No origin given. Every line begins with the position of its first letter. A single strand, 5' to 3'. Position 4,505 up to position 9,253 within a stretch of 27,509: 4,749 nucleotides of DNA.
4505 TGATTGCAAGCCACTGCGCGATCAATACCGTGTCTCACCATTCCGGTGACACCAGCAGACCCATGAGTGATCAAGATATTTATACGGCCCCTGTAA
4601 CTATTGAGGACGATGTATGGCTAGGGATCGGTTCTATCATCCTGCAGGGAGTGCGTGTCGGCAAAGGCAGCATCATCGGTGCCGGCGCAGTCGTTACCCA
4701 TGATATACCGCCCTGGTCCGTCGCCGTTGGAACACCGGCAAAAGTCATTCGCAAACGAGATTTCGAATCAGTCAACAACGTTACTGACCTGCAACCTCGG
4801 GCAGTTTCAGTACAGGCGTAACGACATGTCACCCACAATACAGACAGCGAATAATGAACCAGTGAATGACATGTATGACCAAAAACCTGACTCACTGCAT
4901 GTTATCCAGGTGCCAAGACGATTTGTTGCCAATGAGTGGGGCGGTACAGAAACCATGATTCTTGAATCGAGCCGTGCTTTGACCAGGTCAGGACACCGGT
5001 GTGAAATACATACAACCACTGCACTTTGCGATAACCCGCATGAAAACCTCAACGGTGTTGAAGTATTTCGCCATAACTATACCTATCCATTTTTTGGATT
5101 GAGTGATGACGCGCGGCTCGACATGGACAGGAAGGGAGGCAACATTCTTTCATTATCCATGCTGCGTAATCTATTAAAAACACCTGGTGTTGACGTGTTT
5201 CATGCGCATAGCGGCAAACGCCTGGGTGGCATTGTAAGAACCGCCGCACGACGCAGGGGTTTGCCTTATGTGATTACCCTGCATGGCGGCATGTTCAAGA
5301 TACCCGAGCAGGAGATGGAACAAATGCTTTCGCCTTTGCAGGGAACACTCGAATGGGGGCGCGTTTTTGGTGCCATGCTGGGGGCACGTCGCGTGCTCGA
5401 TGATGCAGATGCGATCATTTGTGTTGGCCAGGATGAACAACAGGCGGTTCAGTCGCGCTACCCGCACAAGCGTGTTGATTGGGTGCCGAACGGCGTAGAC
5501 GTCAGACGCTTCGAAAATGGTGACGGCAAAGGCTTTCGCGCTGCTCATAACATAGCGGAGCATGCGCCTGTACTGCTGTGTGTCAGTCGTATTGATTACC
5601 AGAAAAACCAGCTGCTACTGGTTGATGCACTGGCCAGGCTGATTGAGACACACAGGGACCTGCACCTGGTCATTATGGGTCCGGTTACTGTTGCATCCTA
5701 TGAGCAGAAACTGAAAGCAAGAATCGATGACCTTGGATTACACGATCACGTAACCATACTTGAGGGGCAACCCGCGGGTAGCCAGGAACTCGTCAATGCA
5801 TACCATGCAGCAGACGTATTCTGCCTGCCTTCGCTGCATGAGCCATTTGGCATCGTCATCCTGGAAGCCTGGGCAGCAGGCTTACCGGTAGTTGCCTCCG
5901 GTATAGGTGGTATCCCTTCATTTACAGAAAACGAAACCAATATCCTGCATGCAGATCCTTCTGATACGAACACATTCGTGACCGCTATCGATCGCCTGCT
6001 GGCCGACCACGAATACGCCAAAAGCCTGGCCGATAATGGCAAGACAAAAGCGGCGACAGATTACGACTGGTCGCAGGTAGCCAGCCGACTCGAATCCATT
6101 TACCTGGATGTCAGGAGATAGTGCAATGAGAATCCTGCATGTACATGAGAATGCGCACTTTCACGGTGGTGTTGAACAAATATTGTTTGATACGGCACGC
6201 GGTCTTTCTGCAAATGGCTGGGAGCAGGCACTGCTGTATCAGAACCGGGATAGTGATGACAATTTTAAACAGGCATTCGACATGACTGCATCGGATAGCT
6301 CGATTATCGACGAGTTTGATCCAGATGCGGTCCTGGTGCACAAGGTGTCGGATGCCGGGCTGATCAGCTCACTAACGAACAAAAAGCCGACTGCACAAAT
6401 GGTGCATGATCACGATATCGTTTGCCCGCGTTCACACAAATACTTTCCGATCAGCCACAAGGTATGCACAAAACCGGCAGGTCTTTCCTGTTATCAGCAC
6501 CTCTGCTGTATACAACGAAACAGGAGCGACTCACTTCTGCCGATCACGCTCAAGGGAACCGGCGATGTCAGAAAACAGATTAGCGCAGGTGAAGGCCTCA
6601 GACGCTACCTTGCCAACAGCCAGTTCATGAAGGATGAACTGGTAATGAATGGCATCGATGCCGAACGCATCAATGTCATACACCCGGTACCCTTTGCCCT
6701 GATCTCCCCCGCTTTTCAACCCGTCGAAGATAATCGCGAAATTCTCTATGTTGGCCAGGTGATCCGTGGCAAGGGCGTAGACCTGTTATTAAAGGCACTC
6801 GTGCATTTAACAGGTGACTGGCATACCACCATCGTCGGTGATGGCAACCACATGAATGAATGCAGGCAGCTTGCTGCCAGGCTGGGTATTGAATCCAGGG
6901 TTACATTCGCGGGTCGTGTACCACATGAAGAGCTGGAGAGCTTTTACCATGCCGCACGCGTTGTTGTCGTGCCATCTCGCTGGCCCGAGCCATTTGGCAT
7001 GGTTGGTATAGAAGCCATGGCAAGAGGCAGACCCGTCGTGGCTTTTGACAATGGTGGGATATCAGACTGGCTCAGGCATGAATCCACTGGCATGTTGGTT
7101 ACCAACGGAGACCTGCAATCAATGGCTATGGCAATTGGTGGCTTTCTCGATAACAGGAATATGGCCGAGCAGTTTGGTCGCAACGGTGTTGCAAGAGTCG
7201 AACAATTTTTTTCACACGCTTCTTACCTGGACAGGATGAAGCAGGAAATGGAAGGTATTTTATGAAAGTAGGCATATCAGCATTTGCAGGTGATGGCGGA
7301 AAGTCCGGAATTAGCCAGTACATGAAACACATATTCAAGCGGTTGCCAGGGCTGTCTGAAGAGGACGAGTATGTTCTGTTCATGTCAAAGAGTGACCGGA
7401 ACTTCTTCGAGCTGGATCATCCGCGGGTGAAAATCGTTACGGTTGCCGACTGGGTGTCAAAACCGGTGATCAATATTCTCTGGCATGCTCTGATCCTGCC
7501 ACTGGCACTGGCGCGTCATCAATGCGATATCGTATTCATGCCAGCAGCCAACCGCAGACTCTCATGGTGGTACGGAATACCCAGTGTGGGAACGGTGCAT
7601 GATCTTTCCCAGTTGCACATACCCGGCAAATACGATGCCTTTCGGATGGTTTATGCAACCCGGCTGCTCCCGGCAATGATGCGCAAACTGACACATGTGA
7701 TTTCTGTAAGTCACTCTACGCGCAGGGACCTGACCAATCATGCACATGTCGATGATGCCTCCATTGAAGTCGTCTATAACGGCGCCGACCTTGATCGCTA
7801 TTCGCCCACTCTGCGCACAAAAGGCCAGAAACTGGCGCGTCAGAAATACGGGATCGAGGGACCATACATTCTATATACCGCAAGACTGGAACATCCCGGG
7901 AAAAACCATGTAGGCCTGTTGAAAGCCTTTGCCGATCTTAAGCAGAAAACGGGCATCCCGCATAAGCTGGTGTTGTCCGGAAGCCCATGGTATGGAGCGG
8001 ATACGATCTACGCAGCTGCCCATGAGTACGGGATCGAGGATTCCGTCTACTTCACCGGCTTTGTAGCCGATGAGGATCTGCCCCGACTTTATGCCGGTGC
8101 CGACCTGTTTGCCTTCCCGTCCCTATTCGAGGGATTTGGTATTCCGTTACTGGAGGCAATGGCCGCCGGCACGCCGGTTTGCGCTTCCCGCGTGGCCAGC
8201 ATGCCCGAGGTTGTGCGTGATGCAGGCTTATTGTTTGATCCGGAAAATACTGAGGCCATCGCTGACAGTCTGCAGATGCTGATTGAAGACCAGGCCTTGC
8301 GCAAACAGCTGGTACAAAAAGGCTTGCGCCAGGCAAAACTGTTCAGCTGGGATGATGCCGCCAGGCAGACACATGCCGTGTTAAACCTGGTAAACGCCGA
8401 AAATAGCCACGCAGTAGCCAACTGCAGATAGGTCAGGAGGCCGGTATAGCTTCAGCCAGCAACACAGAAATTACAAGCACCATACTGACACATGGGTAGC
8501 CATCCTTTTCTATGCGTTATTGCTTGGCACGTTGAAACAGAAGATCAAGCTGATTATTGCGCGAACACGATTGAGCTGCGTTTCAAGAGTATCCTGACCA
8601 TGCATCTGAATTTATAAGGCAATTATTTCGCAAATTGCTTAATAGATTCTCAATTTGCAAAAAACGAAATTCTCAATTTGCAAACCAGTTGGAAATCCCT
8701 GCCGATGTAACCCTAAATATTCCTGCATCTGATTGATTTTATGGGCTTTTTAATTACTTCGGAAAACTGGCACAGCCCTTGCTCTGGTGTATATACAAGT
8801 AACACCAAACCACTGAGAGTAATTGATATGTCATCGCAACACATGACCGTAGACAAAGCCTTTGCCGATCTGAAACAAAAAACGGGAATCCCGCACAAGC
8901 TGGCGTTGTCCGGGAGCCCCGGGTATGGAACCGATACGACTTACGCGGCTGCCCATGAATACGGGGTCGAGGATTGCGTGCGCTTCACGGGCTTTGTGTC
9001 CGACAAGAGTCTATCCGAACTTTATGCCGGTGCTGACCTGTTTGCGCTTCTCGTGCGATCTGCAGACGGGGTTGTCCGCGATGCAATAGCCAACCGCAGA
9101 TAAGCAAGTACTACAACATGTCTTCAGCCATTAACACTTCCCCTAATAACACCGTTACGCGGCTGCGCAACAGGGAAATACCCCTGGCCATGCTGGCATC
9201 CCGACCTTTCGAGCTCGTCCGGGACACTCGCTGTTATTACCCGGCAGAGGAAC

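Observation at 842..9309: Fossil ~7.75 kb tandem duplication with reciprocal decay that gave the export genes their own sigma-54 promoter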

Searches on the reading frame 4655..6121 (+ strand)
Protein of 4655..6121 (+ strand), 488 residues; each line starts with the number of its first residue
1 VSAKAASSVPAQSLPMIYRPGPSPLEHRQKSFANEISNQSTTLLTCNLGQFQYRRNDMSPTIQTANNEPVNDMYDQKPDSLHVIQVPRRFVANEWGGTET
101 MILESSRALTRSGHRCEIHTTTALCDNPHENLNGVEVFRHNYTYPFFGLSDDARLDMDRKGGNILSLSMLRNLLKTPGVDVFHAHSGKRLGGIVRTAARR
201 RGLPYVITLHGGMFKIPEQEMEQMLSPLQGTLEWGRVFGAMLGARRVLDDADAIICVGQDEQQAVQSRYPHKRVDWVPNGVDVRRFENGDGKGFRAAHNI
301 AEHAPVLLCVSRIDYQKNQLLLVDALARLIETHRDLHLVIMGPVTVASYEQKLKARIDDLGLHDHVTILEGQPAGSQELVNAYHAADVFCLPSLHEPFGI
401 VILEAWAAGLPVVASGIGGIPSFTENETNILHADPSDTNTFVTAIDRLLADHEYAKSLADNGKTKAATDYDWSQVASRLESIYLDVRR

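Call 4: search_protein_families(library=pfam, proteins=[window:4655-6121:+], max_evalue=0.001)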
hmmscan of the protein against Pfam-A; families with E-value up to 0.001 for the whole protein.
window:4655-6121:+ (488 aa): 7 families
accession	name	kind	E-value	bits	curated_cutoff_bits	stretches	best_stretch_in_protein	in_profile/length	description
PF00534.26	Glycos_transf_1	-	1.2e-37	129.6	26.4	1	295-464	6-171/172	Glycosyl transferases group 1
PF13692.12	Glyco_trans_1_4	-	2.5e-32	112.5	27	1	305-451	2-142/142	Glycosyl transferases group 1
PF13439.12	Glyco_transf_4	-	5.1e-21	75.9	28.5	1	95-285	1-170/170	Glycosyltransferase Family 4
PF13579.12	Glyco_trans_4_4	-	3.3e-18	67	29.7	1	96-280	1-158/158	Glycosyl transferase 4-like domain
PF20706.3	GT4-conflict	-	5.3e-17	62.3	26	1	245-479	141-385/385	Family 4 Glycosyltransferase in conflict systems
PF13524.12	Glyco_trans_1_2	-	5.9e-08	33.2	25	1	325-480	8-143/144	Glycosyl transferase-like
PF13477.12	Glyco_trans_4_2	-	0.0002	22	23.4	1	162-224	58-124/139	Glycosyl transferase 4-like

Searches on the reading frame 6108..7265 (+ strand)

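Call 4: search_protein_families(library=pfam, proteins=[window:6108-7265:+], max_evalue=0.001)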
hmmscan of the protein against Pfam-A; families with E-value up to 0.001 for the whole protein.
window:6108-7265:+ (385 aa): 5 families
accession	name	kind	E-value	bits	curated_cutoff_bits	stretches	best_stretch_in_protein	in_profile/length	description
PF00534.26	Glycos_transf_1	-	1.9e-38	132.1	26.4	1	204-360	10-169/172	Glycosyl transferases group 1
PF13692.12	Glyco_trans_1_4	-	1.2e-33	116.8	27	1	210-349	2-142/142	Glycosyl transferases group 1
PF20706.3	GT4-conflict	-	6.6e-10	38.9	26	1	204-328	192-326/385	Family 4 Glycosyltransferase in conflict systems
PF13439.12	Glyco_transf_4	-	3.6e-09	37.3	28.5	1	20-193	2-164/170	Glycosyltransferase Family 4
PF13524.12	Glyco_trans_1_2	-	6e-08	33.2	25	1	227-375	5-140/144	Glycosyl transferase-like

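Call 42: search_protein_families(library=ncbifam, proteins=[window:6108-7265:+], max_evalue=0.00001)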
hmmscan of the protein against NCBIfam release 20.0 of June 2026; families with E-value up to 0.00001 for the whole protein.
window:6108-7265:+ (385 aa): 32 families (the best 25 are shown)
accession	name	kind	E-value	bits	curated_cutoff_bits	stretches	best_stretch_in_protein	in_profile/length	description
TIGR02149.1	glgA_Coryne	subfamily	2.2e-26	92.9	302.4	1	175-375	170-381/391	glycogen synthase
NF007396.0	PRK09922.1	equivalog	1.2e-25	90.2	385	1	6-379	2-353/361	lipopolysaccharide 1,6-galactosyltransferase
TIGR03449.1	mycothiol_MshA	equivalog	1.4e-25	90.1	462.5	1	208-368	219-388/406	D-inositol-3-phosphate glycosyltransferase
TIGR03088.1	stp2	hypoth_equivalog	1.5e-25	90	409.05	1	173-375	159-364/374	TIGR03088 family PEP-CTERM/XrtA system glycosyltransferase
TIGR04063.1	stp3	hypoth_equivalog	1.1e-24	87.1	442.05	1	162-367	166-378/397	TIGR04063 family PEP-CTERM/XrtA system glycosyltransferase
TIGR03999.1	thiol_BshA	equivalog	1.6e-21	76.7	273.7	1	240-376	232-365/375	N-acetyl-alpha-D-glucosaminyl L-malate synthase BshA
NF041876.1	EPS_EpsE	equivalog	8.4e-21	74.6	400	1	209-371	214-383/389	exopolysaccharide biosynthesis GT4 family glycosyltransferase EpsE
NF012028.0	PRK15484.1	subfamily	1.4e-19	70.4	618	1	177-353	164-348/380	lipopolysaccharide N-acetylglucosaminyltransferase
NF047684.1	TeichurnBiosyTuaC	equivalog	1.1e-18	67.3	550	1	207-379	217-384/391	teichuronic acid biosynthesis protein TuaC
TIGR04157.1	glyco_rSAM_CFB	subfamily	5.7e-18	65.1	400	1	178-369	197-394/406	TIGR04157 family glycosyltransferase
NF038298.1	EPS_HpsO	equivalog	4e-17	62.1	575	1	210-368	202-371/388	hormogonium polysaccharide biosynthesis glycosyltransferase HpsO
NF046085.1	XrtY_assoc_Gly1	equivalog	7.2e-17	61.3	400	1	207-374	207-374/387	XrtY-associated glycosyltransferase XYAG1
NF053787.1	GlcN_PG_synth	equivalog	5.5e-15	55.1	480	1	206-382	194-357/361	N-acetylglucosaminyl phosphatidylglycerol synthase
NF047880.1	glyco_SdgA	exception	2.6e-14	52.7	800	1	208-371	314-478/488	serine-aspartate repeat adhesin O-glycosyltransferase SdgA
NF050063.1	ProtGlycPglJ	equivalog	9.2e-14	51.4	500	1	168-369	149-352/363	N-acetylgalactosamine-N,N'-diacetylbacillosaminyl-diphospho-undecaprenol 4-alpha-N-acetylgalactosaminyltransferase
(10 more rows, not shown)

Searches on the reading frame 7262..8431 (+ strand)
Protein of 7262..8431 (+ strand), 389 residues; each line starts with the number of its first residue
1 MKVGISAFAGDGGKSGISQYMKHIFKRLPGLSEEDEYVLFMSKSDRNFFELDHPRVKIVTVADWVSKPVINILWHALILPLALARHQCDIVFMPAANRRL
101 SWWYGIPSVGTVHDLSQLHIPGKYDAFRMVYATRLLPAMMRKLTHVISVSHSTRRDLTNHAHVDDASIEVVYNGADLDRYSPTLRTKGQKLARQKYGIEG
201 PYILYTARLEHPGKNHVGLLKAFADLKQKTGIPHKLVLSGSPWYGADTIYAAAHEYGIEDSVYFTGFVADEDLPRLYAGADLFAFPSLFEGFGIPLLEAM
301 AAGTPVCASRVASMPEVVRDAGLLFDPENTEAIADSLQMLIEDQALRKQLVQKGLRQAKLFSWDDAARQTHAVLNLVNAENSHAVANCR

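Call 4: search_protein_families(library=pfam, proteins=[window:7262-8431:+], max_evalue=0.001)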
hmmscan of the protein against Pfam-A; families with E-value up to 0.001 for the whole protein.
window:7262-8431:+ (389 aa): 6 families
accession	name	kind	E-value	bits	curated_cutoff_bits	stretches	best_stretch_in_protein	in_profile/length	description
PF00534.26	Glycos_transf_1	-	4.6e-39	134.1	26.4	1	193-354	6-169/172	Glycosyl transferases group 1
PF13692.12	Glyco_trans_1_4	-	2.2e-32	112.7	27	1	201-343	2-142/142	Glycosyl transferases group 1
PF13439.12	Glyco_transf_4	-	1e-18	68.4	28.5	1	16-179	3-170/170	Glycosyltransferase Family 4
PF20706.3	GT4-conflict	-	4.5e-09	36.2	26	1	181-326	178-325/385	Family 4 Glycosyltransferase in conflict systems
PF13524.12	Glyco_trans_1_2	-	2e-07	31.5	25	1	224-368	7-140/144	Glycosyl transferase-like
PF13579.12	Glyco_trans_4_4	-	3.7e-06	27.8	29.7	1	95-174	84-158/158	Glycosyl transferase 4-like domain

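Call 17: find_homologous_proteins(query=window:7262-8431:+, max_evalue=1e-40)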
Query window:7262-8431:+ (389 aa): 2589 proteins with E <= 1e-40 among 8000 candidates; the best 120 are listed.
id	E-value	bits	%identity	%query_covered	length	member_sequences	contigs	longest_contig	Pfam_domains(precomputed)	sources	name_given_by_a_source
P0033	8.1e-261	883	99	100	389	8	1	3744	PF00534.27,PF13579.13,PF13524.13,PF13439.13,PF20706.4,PF13692.13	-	-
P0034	1.8e-183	628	69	99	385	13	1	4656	PF00534.27,PF13579.13,PF13524.13,PF13439.13,PF20706.4,PF13692.13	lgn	-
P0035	6.3e-183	626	68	99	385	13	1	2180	PF00534.27,PF13579.13,PF13524.13,PF13439.13,PF20706.4,PF13692.13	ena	-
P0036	6.8e-183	626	69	97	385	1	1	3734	PF00534.27,PF13579.13,PF13439.13,PF20706.4,PF13692.13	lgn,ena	-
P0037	3.3e-182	624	69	97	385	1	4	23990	PF00534.27,PF13579.13,PF13439.13,PF20706.4,PF13692.13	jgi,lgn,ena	jgi:glycosyltransferase involved in cell wall biosynthesis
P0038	3.7e-182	624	69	99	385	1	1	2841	PF00534.27,PF13579.13,PF13439.13,PF20706.4,PF13692.13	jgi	jgi:glycosyltransferase involved in cell wall biosynthesis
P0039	3.8e-182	624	69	99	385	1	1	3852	PF00534.27,PF13579.13,PF13524.13,PF13439.13,PF20706.4,PF13692.13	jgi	jgi:glycosyltransferase involved in cell wall biosynthesis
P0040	7.7e-180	616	69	97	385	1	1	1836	PF00534.27,PF13579.13,PF13524.13,PF13439.13,PF20706.4,PF13692.13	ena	-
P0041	1.2e-179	615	70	95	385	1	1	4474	PF00534.27,PF13579.13,PF13439.13,PF20706.4,PF13692.13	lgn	-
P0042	8.6e-179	613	70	95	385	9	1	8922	PF00534.27,PF13579.13,PF13439.13,PF20706.4,PF13692.13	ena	-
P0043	1.1e-168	579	65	97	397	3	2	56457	PF00534.27,PF13579.13,PF13524.13,PF13439.13,PF20706.4,PF13692.13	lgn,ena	-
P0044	1.1e-168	579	64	99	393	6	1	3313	PF00534.27,PF13524.13,PF13439.13,PF20706.4,PF13692.13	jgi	jgi:glycosyltransferase involved in cell wall biosynthesis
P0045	8.1e-168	576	64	98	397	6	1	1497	PF00534.27,PF13579.13,PF13524.13,PF13439.13,PF20706.4,PF13692.13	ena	-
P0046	1.1e-167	576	64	97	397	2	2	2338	PF00534.27,PF13579.13,PF13524.13,PF13439.13,PF20706.4,PF13692.13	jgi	-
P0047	1.1e-167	576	66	96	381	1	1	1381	PF00534.27,PF13579.13,PF13524.13,PF13439.13,PF20706.4,PF13692.13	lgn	-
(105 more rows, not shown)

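Call 18: find_encoding_contigs(protein=P0037, flank=10000, max_places=3)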
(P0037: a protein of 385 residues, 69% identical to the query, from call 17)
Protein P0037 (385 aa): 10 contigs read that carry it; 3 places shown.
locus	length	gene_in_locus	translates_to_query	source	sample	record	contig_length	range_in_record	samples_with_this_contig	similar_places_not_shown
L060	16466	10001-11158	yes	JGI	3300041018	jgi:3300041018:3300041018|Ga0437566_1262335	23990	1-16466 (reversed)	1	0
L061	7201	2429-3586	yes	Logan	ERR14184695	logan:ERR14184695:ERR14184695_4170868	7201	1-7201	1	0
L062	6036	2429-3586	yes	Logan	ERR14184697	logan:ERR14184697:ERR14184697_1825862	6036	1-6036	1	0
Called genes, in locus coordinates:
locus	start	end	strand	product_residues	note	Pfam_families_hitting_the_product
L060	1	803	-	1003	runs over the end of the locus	PF00989:PAS, PF13426:PAS_9, PF00989:PAS, PF08447:PAS_3, PF13426:PAS_9, PF00512:HisKA, PF02518:HATPase_c, PF00072:Response_reg, +4 more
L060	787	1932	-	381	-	PF12974:Phosphonate-bd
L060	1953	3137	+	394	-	PF00072:Response_reg, PF07228:SpoIIE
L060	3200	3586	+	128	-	PF13581:HATPase_c_2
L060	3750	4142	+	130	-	PF01740:STAS, PF13466:STAS_2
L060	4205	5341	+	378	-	PF01663:Phosphodiest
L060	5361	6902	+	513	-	PF01554:MatE (faint)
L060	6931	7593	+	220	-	PF00132:Hexapep, PF14602:Hexapep_2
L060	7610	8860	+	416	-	PF13439:Glyco_transf_4, PF13477:Glyco_trans_4_2 (faint), PF13579:Glyco_trans_4_4, PF20706:GT4-conflict, PF00534:Glycos_transf_1, PF13692:Glyco_trans_1_4, PF13524:Glyco_trans_1_2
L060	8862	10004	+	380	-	PF20706:GT4-conflict, PF00534:Glycos_transf_1, PF13692:Glyco_trans_1_4, PF13524:Glyco_trans_1_2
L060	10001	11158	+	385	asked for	PF13439:Glyco_transf_4, PF13579:Glyco_trans_4_4 (weak), PF20706:GT4-conflict, PF00534:Glycos_transf_1, PF13692:Glyco_trans_1_4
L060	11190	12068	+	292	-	PF13401:AAA_22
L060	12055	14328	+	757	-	-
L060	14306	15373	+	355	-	PF02563:Poly_export, PF10531:SLBB (weak), PF22461:SLBB_2, PF10531:SLBB, PF22461:SLBB_2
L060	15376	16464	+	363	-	?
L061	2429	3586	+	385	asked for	PF13439:Glyco_transf_4, PF13579:Glyco_trans_4_4 (weak), PF20706:GT4-conflict, PF00534:Glycos_transf_1, PF13692:Glyco_trans_1_4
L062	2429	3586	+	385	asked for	PF13439:Glyco_transf_4, PF13579:Glyco_trans_4_4 (weak), PF20706:GT4-conflict, PF00534:Glycos_transf_1, PF13692:Glyco_trans_1_4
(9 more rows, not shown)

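Call 19: find_encoding_contigs(protein=P0043, flank=10000, max_places=2)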
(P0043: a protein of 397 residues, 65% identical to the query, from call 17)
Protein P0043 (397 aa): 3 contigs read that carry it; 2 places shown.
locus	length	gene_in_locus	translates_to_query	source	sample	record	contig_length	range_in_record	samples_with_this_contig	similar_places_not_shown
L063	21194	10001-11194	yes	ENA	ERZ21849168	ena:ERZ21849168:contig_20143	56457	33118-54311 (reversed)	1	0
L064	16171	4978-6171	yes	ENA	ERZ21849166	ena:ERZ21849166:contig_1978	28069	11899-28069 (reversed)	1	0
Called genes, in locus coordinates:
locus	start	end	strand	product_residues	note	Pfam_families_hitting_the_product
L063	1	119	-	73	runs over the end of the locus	-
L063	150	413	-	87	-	PF00989:PAS, PF13188:PAS_8 (weak), PF13426:PAS_9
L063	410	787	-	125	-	PF00989:PAS, PF08448:PAS_4, PF13426:PAS_9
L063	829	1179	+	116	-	-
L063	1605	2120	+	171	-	PF00072:Response_reg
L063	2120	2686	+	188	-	PF07228:SpoIIE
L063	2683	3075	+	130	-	PF13581:HATPase_c_2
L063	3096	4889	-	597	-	PF01590:GAF, PF13185:GAF_2, PF13492:GAF_3, PF00512:HisKA, PF02518:HATPase_c, PF00072:Response_reg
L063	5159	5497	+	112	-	PF01740:STAS, PF13466:STAS_2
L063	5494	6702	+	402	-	PF01663:Phosphodiest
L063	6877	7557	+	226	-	PF00132:Hexapep, PF14602:Hexapep_2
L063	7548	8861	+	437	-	PF13439:Glyco_transf_4, PF13579:Glyco_trans_4_4, PF13477:Glyco_trans_4_2 (faint), PF20706:GT4-conflict, PF00534:Glycos_transf_1, PF13692:Glyco_trans_1_4, PF13524:Glyco_trans_1_2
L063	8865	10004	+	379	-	PF13439:Glyco_transf_4 (faint), PF20706:GT4-conflict, PF00534:Glycos_transf_1, PF13524:Glyco_trans_1_2, PF13692:Glyco_trans_1_4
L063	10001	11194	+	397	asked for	PF13439:Glyco_transf_4, PF13579:Glyco_trans_4_4, PF20706:GT4-conflict, PF00534:Glycos_transf_1, PF13692:Glyco_trans_1_4, PF13524:Glyco_trans_1_2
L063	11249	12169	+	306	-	PF13401:AAA_22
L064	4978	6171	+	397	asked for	PF13439:Glyco_transf_4, PF13579:Glyco_trans_4_4, PF20706:GT4-conflict, PF00534:Glycos_transf_1, PF13692:Glyco_trans_1_4, PF13524:Glyco_trans_1_2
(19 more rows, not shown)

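Call 20: find_encoding_contigs(protein=P0033, flank=10000, max_places=3)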
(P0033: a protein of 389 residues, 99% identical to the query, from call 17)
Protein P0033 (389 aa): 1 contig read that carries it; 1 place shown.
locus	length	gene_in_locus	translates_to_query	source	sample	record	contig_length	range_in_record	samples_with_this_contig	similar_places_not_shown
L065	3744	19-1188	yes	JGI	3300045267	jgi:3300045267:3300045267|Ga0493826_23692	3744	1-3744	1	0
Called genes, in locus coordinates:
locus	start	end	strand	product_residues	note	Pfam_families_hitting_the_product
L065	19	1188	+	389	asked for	PF13439:Glyco_transf_4, PF13579:Glyco_trans_4_4 (weak), PF20706:GT4-conflict, PF00534:Glycos_transf_1, PF13692:Glyco_trans_1_4, PF13524:Glyco_trans_1_2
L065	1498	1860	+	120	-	PF13692:Glyco_trans_1_4 (weak), PF00534:Glycos_transf_1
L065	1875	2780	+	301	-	PF13191:AAA_16 (weak), PF13401:AAA_22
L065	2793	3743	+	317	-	?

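Call 42: search_protein_families(library=ncbifam, proteins=[window:7262-8431:+], max_evalue=0.00001)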
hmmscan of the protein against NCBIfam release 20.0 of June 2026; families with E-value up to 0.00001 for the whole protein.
window:7262-8431:+ (389 aa): 29 families (the best 25 are shown)
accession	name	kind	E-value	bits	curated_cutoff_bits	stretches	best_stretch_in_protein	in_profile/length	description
TIGR04047.1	MSMEG_0565_glyc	hypoth_equivalog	4.8e-35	121.3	259.85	1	131-370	127-367/373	MSMEG_0565 family glycosyltransferase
TIGR03449.1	mycothiol_MshA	equivalog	1.1e-31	110.1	462.5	1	105-374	125-400/406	D-inositol-3-phosphate glycosyltransferase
TIGR02149.1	glgA_Coryne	subfamily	1.3e-29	103.5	302.4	1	104-374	105-387/391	glycogen synthase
TIGR03088.1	stp2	hypoth_equivalog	1.8e-28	99.7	409.05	1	143-373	137-369/374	TIGR03088 family PEP-CTERM/XrtA system glycosyltransferase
TIGR03999.1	thiol_BshA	equivalog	7.2e-22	77.8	273.7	1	142-366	144-362/375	N-acetyl-alpha-D-glucosaminyl L-malate synthase BshA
NF041876.1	EPS_EpsE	equivalog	1e-19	71.1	400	1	167-357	187-375/389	exopolysaccharide biosynthesis GT4 family glycosyltransferase EpsE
NF050063.1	ProtGlycPglJ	equivalog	1.2e-18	67.5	500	1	138-368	140-357/363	N-acetylgalactosamine-N,N'-diacetylbacillosaminyl-diphospho-undecaprenol 4-alpha-N-acetylgalactosaminyltransferase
NF038295.1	EPS_HpsP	equivalog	1.2e-18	67.3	550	1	187-373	192-383/388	hormogonium polysaccharide biosynthesis glycosyltransferase HpsP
TIGR04063.1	stp3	hypoth_equivalog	5.4e-18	65.1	442.05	1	133-357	148-374/397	TIGR04063 family PEP-CTERM/XrtA system glycosyltransferase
TIGR04157.1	glyco_rSAM_CFB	subfamily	1.3e-16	60.7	400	1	138-321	165-342/406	TIGR04157 family glycosyltransferase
NF038229.1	Glyco4_Geo_Pelo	equivalog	2.8e-16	59.5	400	1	138-358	105-316/338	GPMC system family 4 glycosyltransferase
TIGR02468.1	sucrsPsyn_pln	equivalog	1e-13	50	1143.95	1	270-369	558-663/1051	sucrose-phosphate synthase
NF053787.1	GlcN_PG_synth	equivalog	1.3e-13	50.6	480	1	105-368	106-350/361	N-acetylglucosaminyl phosphatidylglycerol synthase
NF038298.1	EPS_HpsO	equivalog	6.1e-13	48.3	575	1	290-358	299-367/388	hormogonium polysaccharide biosynthesis glycosyltransferase HpsO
NF047684.1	TeichurnBiosyTuaC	equivalog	1.4e-12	47.2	550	1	99-353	126-364/391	teichuronic acid biosynthesis protein TuaC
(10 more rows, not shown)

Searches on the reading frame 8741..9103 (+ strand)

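Call 5: search_protein_families(library=pfam, proteins=[window:8741-9103:+], max_evalue=0.001)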
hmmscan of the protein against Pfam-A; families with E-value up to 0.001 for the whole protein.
window:8741-9103:+ (120 aa): 2 families
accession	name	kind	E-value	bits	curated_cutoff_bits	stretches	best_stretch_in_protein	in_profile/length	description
PF00534.26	Glycos_transf_1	-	2.6e-08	34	26.4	1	39-106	35-101/172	Glycosyl transferases group 1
PF13692.12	Glyco_trans_1_4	-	5.2e-06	27.2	27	1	39-106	22-85/142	Glycosyl transferases group 1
